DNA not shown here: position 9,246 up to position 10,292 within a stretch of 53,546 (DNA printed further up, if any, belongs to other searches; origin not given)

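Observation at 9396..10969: Overlapping two-gene module: SocA/Panacea-like-DUF488 fusion plus an uncharacterised 248-aa protein, a candidate undescribed defence or toxin-antitoxin system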

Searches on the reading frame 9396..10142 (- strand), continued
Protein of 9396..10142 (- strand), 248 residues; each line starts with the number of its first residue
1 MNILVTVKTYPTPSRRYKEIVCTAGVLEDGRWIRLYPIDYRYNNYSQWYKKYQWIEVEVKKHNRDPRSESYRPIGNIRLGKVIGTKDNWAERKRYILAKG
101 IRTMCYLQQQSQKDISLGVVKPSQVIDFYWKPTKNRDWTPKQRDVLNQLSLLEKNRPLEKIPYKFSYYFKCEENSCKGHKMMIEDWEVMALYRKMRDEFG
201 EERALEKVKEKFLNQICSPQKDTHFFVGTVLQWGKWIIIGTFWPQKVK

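Call 48: get_annotated_region(hit=H16, flank=4000)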
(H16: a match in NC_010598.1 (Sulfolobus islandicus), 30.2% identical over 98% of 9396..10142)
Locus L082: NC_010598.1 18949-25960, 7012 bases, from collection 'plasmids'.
description: Sulfolobus islandicus plasmid pSOG2, complete sequence
organism: Sulfolobus islandicus (NCBI taxid 43080)
taxonomy: Archaea; Thermoproteota; Thermoprotei; Sulfolobales; Sulfolobaceae; Sulfolobus; Sulfolobus islandicus
host: -; source: -; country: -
typing (MOB-suite, as given by PLSDB): conjugative; relaxase MOB_Unknown; mating-pair formation MPF_T
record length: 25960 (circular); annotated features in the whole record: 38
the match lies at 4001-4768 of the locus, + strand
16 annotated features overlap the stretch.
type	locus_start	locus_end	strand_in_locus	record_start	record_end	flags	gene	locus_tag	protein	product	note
CDS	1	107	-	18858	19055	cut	-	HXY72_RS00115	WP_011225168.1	DUF5678 domain-containing protein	-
CDS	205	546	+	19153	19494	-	-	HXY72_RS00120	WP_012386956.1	hypothetical protein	-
CDS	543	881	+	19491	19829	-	-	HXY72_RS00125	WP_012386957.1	hypothetical protein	-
CDS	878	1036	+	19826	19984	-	-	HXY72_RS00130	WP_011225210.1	hypothetical protein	-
CDS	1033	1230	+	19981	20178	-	-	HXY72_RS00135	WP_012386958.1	hypothetical protein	-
CDS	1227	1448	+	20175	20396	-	-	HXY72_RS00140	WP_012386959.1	hypothetical protein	-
CDS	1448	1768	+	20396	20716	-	-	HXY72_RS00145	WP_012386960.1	hypothetical protein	-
CDS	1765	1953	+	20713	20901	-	-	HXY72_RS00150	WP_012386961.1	ribbon-helix-helix protein, CopG family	GO:0006355 - regulation of DNA-templated transcription [Evidence IEA]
CDS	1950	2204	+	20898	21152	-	-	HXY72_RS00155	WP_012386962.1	cell division protein ZapB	-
CDS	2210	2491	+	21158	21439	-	-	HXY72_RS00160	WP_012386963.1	hypothetical protein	-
CDS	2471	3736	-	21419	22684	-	-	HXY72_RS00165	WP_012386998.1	tyrosine-type recombinase/integrase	GO:0015074 - DNA integration [Evidence IEA]; GO:0006310 - DNA recombination [Evidence IEA]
CDS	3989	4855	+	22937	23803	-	-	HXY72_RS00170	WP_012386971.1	hypothetical protein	-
CDS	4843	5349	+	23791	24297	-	-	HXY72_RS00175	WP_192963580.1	hypothetical protein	-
CDS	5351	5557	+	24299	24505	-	-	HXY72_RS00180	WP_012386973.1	hypothetical protein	-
CDS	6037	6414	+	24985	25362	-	-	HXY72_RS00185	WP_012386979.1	hypothetical protein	-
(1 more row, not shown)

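Call 49: get_annotated_region(hit=H7, flank=5000)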
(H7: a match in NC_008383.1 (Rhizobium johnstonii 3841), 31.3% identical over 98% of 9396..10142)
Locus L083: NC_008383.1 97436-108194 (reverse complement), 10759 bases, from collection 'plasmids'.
description: Rhizobium johnstonii 3841 plasmid pRL8, complete sequence
organism: Rhizobium johnstonii 3841 (NCBI taxid 216596)
taxonomy: Bacteria; Pseudomonadota; Alphaproteobacteria; Hyphomicrobiales; Rhizobiaceae; Rhizobium; Rhizobium johnstonii; Rhizobium johnstonii 3841
host: -; source: -; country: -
typing (MOB-suite, as given by PLSDB): conjugative; replicon rep_cluster_577; relaxase MOBQ; mating-pair formation MPF_T
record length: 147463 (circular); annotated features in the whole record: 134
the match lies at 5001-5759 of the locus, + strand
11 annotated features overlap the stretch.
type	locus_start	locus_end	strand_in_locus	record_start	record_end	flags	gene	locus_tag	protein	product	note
CDS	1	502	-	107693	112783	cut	-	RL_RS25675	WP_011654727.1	DEAD/DEAH box helicase family protein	-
CDS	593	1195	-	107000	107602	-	-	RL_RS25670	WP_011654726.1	DUF1419 domain-containing protein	-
CDS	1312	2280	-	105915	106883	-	-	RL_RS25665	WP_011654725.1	DUF3991 and toprim domain-containing protein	-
CDS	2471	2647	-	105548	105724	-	-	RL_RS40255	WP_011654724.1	hypothetical protein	-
CDS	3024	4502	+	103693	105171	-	-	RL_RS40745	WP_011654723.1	hypothetical protein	-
CDS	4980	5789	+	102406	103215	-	-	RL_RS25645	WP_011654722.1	hypothetical protein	-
CDS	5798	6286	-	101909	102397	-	-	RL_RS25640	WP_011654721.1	DUF488 domain-containing protein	-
CDS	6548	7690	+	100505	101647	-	-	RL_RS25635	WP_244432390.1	hypothetical protein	-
CDS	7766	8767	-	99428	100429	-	-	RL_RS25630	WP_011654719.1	IS30-like element ISRle2 family transposase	-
CDS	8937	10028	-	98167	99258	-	ugpC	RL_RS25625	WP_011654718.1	sn-glycerol-3-phosphate ABC transporter ATP-binding protein UgpC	-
CDS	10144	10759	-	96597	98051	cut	-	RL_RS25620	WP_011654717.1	extracellular solute-binding protein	-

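Call 50: search_protein_families(library=pfam, proteins=[L081:4015-4962:+, L081:4965-5816:+, L082:3989-4852:+, L082:4843-5346:+, L083:5801-6286:-, L083:3024-4499:+, L081:5813-6262:-], max_evalue=0.01)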
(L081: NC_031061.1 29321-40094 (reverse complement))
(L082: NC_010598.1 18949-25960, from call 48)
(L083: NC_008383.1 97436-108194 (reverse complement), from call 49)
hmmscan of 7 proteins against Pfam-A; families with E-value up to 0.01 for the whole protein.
L081:4015-4962:+ (316 aa): 1 family
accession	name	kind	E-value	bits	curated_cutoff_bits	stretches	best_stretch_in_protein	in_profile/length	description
PF13560.12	HTH_31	-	0.00044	20.9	27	1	30-72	20-64/64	Helix-turn-helix domain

L081:4965-5816:+ (284 aa): 1 family
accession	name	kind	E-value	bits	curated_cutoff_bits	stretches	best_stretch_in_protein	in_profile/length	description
PF22557.2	DuOB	-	0.0021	18.6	27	1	28-157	12-146/210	Dual OB-containing domain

L082:3989-4852:+ (288 aa): 1 family
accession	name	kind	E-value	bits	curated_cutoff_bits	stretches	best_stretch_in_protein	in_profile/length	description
PF22557.2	DuOB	-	0.0019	18.7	27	1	54-119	51-110/210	Dual OB-containing domain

L082:4843-5346:+ (168 aa): 0 families

L083:5801-6286:- (162 aa): 2 families
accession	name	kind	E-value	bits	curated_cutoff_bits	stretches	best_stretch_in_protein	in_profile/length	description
PF04343.18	DUF488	-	8.9e-32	110.7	22.2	1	14-132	2-120/121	Domain of unknown function DUF488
PF22751.1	DUF488-N3a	-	3.9e-08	34.1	27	1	74-132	54-113/118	Active DUF488-N3 subclade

L083:3024-4499:+ (492 aa): 1 family
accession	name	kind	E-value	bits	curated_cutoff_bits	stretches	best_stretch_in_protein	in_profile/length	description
PF01541.30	GIY-YIG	-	0.0068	17.1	22.6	0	189-227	3-38/78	GIY-YIG catalytic domain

L081:5813-6262:- (150 aa): 2 families
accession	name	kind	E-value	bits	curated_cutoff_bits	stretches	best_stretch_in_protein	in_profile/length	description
PF04343.18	DUF488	-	1.2e-29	103.9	22.2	1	22-137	4-120/121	Domain of unknown function DUF488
PF22751.1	DUF488-N3a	-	9.9e-07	29.5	27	1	87-138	62-114/118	Active DUF488-N3 subclade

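Call 52: search_protein_families(library=pfam, alignment_id=A2, max_evalue=0.1)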
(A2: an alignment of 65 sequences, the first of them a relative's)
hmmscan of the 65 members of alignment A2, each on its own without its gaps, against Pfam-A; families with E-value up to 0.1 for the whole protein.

A. member 1, P0001 (248 aa): 0 families

B. families by the number of members that match (of 65 scanned): 6 families
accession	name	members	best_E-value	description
PF02623.20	FliW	6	0.0062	FliW protein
PF21607.2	FabD_helical_ins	2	0.0043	[Acyl-carrier-protein] S-malonyltransferase, inserted helical domain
PF23583.2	EF_HAND_2_PLCG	1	0.0061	PLCG EF-hand motif 2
PF09295.16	ChAPs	1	0.029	ChAPs (Chs5p-Arf1p-binding proteins)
PF19222.5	Noda_Vmethyltr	1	0.056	Nodavirus Vmethyltransferase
PF19248.4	DUF5896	1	0.083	Family of unknown function (DUF5896)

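Call 55: search_protein_representatives(alignment_id=A2)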
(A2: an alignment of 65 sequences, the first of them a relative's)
Query: 65 sequences, 255 profile positions. Proteins with E-value up to 0.001 (for the whole library): 2807; up to 1e-10: 1800; up to 1e-30: 584. The best 150 are listed.
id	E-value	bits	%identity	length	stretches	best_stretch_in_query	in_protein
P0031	1.4e-127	440.6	-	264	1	1-253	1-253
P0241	5.7e-99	346.8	-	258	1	4-253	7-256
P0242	1.8e-91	322.3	-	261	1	5-254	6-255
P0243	4.5e-86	304.6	-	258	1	4-254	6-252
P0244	1.2e-85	303.1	-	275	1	3-252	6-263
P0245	2.1e-85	302.4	-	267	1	4-253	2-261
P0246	7.8e-85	300.5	-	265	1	3-251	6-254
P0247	3.9e-84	298.2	-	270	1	5-252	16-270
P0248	8.4e-84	297.1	-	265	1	4-252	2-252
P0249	1.2e-83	296.6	-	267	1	1-252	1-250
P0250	4.3e-83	294.8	-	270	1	4-253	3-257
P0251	2.8e-82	292.2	-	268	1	2-254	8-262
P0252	1.1e-80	286.9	-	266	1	3-254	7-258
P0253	8.7e-80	284.0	-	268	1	5-253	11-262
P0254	1.1e-78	280.4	-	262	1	1-252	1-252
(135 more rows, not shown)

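Call 70: search_protein_families(library=padloc, proteins=[L037:1628-5065:+, L037:6828-9758:+, L051:1805-5059:+, L051:6828-9722:+, L073:1864-5022:+, L073:6841-9699:+, L080:1866-4964:+, L030:632-3652:+, L068:630-3866:-], max_evalue=1e-10)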
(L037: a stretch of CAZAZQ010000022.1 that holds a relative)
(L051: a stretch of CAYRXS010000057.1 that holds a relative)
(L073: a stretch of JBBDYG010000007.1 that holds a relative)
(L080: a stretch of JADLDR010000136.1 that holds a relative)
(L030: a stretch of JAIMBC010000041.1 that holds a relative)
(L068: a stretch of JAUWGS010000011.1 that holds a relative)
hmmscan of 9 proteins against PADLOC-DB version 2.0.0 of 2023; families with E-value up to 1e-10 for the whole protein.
L037:1628-5065:+ (1146 aa): 8 families
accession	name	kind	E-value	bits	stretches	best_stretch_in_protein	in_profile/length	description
PDLC00661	HmaB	-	1.4e-142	474.6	2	420-1066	268-903/973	DNA-adenine methylase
PDLC00660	HmaB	-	9e-142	472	2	420-1066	267-897/967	DNA-adenine methylase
PDLC03233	MTase_II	-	2.6e-74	249.1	1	420-879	210-648/731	Type II methyltransferase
PDLC02189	DUF1156_MTase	-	4.2e-42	142.4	2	560-905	407-708/944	-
PDLC03352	MTase_II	-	1.8e-40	136.6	1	563-759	382-597/1023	Type II methyltransferase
PDLC03314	MTase_II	-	3e-28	96.4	1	729-905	548-708/944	Type II methyltransferase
PDLC02541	PglX|PglXI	-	2.9e-15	53.4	1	638-863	408-611/919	PglXI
PDLC03312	MTase_II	-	4.9e-11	39.1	0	713-853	1113-1241/1344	Type II methyltransferase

L037:6828-9758:+ (977 aa): 2 families
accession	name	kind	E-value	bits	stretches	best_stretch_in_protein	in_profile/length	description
PDLC00662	HmaC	-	1e-108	362.8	1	5-820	2-780/941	AAA+ ATPase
PDLC02192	DUF499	-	1e-35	120.9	1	47-716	32-636/1022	-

L051:1805-5059:+ (1085 aa): 8 families
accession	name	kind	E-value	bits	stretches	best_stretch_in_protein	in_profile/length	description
PDLC00661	HmaB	-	6.1e-134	446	1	102-1006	8-904/973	DNA-adenine methylase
PDLC00660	HmaB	-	8.5e-133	442.3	1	102-999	9-891/967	DNA-adenine methylase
PDLC03233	MTase_II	-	4.8e-67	225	1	358-860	210-691/731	Type II methyltransferase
PDLC02189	DUF1156_MTase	-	2.9e-40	136.3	2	528-870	436-745/944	-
PDLC03352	MTase_II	-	3.5e-37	125.8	1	501-701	383-600/1023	Type II methyltransferase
PDLC03314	MTase_II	-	2.4e-31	106.7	1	576-871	462-746/944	Type II methyltransferase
PDLC02541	PglX|PglXI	-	6.7e-16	55.6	1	654-803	481-612/919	PglXI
PDLC03312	MTase_II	-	6.1e-13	45.4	1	652-790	1113-1239/1344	Type II methyltransferase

L051:6828-9722:+ (965 aa): 2 families
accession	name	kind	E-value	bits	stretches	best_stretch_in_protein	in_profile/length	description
PDLC00662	HmaC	-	5.2e-111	370.5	1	5-810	2-781/941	AAA+ ATPase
PDLC02192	DUF499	-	8.7e-36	121.1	1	48-704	33-634/1022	-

L073:1864-5022:+ (1053 aa): 7 families
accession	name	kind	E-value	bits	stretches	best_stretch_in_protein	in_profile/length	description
PDLC00661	HmaB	-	3.5e-108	360.8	1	51-1004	9-928/973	DNA-adenine methylase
PDLC00660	HmaB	-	3.1e-106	354.4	2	543-1002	474-920/967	DNA-adenine methylase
PDLC03233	MTase_II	-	2e-64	216.4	1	318-833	187-690/731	Type II methyltransferase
PDLC03352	MTase_II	-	2.2e-32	109.9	1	540-672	456-598/1023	Type II methyltransferase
PDLC02189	DUF1156_MTase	-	9e-32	108.2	1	622-818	532-708/944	-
PDLC03314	MTase_II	-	9.3e-25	84.9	1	640-818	547-708/944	Type II methyltransferase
PDLC02541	PglX|PglXI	-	4.7e-12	42.8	1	508-763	373-599/919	PglXI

L073:6841-9699:+ (953 aa): 2 families
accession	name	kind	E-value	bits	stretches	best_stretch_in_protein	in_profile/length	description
PDLC00662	HmaC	-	2.1e-109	365.2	1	5-800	2-781/941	AAA+ ATPase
PDLC02192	DUF499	-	4.7e-40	135.3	1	49-723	34-666/1022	-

L080:1866-4964:+ (1033 aa): 0 families

L030:632-3652:+ (1007 aa): 33 families (the best 25 are shown)
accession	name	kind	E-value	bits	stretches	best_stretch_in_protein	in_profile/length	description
PDLC04042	PD-T4-6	-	7.8e-94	312.6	1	143-408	6-273/292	-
PDLC04061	PD-T4-6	-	1.1e-92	310.2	1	139-405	9-281/510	-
PDLC04053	PD-T4-6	-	5.3e-81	270.5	1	142-405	5-269/311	-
PDLC04054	PD-T4-6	-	2e-79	265.6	1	142-404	6-270/347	-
PDLC04043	PD-T4-6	-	5.1e-76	254.6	1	141-404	10-274/452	-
PDLC04060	PD-T4-6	-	1.6e-75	252.9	1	144-404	6-266/486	-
PDLC04039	PD-T4-6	-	5.5e-72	241.2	1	141-403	9-271/458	-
PDLC04041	PD-T4-6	-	4.3e-71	238.5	1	132-409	13-295/443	-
PDLC04052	PD-T4-6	-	1.4e-69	233.6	1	142-406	5-275/496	-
PDLC04047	PD-T4-6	-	8.8e-68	226.8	1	144-404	8-269/327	-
PDLC04040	PD-T4-6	-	1.5e-67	226.6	1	154-404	2-262/547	-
PDLC04057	PD-T4-6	-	2.7e-67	225.7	1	143-404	5-267/443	-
PDLC04138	mad6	-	4.7e-67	225.3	1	145-406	50-312/659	mads_6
PDLC04048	PD-T4-6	-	4.6e-60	201.9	1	143-404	7-269/354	-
PDLC01088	C3a189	-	1e-59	200.9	1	152-452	3-261/840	kinase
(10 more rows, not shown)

L068:630-3866:- (1079 aa): 0 families

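Call 71: find_homologous_proteins(query=L081:4965-5816:+, max_evalue=0.001)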
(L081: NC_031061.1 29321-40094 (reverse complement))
Query L081:4965-5816:+ (284 aa): 633 proteins with E <= 0.001 among 1320 candidates; the best 120 are listed.
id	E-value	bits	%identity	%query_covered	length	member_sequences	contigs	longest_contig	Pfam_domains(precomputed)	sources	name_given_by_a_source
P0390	1.8e-187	640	100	95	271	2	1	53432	-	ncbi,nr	ncbi:hypothetical protein SEA_BATSTARR_43 [Gordonia phage BatStarr]|nr:hypothetical protein SEA_BATS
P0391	2.2e-121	423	64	96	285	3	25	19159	-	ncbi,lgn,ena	-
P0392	6.6e-121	421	64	97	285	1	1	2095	-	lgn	-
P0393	6.8e-118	411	63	96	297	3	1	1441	-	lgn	-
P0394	3.5e-117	409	65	96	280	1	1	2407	-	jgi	jgi:hypothetical protein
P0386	4.9e-117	409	62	97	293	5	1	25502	-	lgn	-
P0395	2.6e-116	406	62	96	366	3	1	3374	-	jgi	jgi:hypothetical protein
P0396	4.3e-116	406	62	97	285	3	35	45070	-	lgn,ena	-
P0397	9.0e-116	405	62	98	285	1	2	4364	-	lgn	-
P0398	1.7e-115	404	61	97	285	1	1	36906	-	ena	-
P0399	4.0e-112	393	61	97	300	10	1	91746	-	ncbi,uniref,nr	ncbi:hypothetical protein [Mycobacterium heckeshornense]|uniref:hypothetical protein n=1 Tax=Mycobac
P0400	1.4e-111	391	61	98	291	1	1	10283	-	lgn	-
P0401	8.9e-111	388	63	96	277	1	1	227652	-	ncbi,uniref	ncbi:hypothetical protein AAFP35_16885 [Gordonia sp. CPCC 206044]|uniref:hypothetical protein n=1 Ta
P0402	1.6e-101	358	57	97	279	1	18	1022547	-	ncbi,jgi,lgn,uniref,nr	ncbi:hypothetical protein L1080_037165 [Rhodococcus sp. MSC1_016]|jgi:hypothetical protein|uniref:hy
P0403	6.9e-94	333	54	96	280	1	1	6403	-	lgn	-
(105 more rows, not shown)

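Call 74: find_related_loci(query=A2, collection=viral_contigs, flank=6000)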
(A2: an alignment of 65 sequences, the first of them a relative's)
Query A2 (248 aa) in viral_contigs; peptide patterns used: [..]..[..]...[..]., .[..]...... (x = any residue, [..] = any of these).
53 stretches matched a pattern; 31 encode a relative of the query (tblastn E <= 1e-3); 31 distinct loci.
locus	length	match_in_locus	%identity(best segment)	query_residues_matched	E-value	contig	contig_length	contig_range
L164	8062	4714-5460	52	3-246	4e-83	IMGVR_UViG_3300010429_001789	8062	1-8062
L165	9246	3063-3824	49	1-246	1e-75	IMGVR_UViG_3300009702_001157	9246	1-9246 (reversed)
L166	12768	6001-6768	46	1-246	5e-67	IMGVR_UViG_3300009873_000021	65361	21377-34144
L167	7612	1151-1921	48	1-247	2e-62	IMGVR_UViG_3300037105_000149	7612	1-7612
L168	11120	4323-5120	41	2-246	8e-60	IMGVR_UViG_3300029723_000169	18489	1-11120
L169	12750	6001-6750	41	2-246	6e-57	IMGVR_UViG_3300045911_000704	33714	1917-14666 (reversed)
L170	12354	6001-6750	43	3-247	9e-57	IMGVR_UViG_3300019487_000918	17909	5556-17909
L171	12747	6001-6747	41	3-246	3e-56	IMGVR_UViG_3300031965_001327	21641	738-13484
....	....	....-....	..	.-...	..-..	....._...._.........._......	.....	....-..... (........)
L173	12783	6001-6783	42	3-245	2e-52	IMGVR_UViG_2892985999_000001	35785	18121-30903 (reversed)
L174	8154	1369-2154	41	3-246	2e-51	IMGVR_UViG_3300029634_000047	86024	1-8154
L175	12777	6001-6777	41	3-244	4e-50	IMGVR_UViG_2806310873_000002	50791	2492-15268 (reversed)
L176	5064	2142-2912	38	3-244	2e-49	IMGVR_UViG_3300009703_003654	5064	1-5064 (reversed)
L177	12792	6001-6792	37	3-245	2e-49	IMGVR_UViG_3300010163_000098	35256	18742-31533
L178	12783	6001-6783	37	3-244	4e-49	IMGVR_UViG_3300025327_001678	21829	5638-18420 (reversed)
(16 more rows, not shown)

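Call 80: search_protein_families(library=pfam, proteins=[L166:6858-7211:+, L166:5451-5948:+], max_evalue=0.01)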
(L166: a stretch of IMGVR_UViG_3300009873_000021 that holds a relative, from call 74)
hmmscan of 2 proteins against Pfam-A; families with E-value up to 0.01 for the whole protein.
L166:6858-7211:+ (118 aa): 1 family
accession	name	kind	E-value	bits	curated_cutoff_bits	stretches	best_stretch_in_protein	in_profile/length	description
PF14216.11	DUF4326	-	1.7e-21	77.1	25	1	11-102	2-81/82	Domain of unknown function (DUF4326)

L166:5451-5948:+ (166 aa): 0 families

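Call 86: find_encoding_contigs(protein=P0006, flank=6000, max_places=3)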
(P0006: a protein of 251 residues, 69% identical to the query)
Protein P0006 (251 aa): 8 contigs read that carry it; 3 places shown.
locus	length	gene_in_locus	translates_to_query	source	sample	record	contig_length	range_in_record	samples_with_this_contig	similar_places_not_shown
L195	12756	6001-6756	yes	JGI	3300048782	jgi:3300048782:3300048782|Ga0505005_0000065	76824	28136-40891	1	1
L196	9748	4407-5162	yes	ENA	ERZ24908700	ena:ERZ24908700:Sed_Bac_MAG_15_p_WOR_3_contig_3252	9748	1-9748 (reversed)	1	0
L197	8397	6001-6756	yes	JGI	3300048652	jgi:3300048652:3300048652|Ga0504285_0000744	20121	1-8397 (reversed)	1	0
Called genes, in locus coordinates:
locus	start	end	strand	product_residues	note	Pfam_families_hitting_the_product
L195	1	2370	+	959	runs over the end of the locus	PF00005:ABC_tran (faint), PF02463:SMC_N (faint), PF03193:RsgA_GTPase (faint), PF13191:AAA_16 (faint), PF13555:AAA_29 (faint), PF20720:nSTAND3 (faint), PF17760:UvrA_inter, PF17755:UvrA_DNA-bind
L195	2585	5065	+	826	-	PF01555:N6_N4_Mtase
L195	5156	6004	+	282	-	PF04343:DUF488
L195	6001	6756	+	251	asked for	-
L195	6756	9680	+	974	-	PF04851:ResIII, PF00270:DEAD (faint), PF18766:SWI2_SNF2, PF27151:YagJ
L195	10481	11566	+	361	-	PF04055:Radical_SAM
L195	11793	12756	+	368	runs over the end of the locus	PF07318:DUF1464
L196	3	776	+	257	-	?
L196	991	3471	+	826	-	PF01555:N6_N4_Mtase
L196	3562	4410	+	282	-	PF04343:DUF488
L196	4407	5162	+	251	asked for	-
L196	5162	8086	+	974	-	PF04851:ResIII, PF00270:DEAD (faint), PF18766:SWI2_SNF2, PF27151:YagJ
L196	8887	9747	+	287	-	?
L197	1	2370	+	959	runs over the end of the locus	PF00005:ABC_tran (faint), PF02463:SMC_N (faint), PF03193:RsgA_GTPase (faint), PF13191:AAA_16 (faint), PF13555:AAA_29 (faint), PF20720:nSTAND3 (faint), PF17760:UvrA_inter, PF17755:UvrA_DNA-bind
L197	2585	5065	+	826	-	PF01555:N6_N4_Mtase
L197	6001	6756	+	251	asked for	-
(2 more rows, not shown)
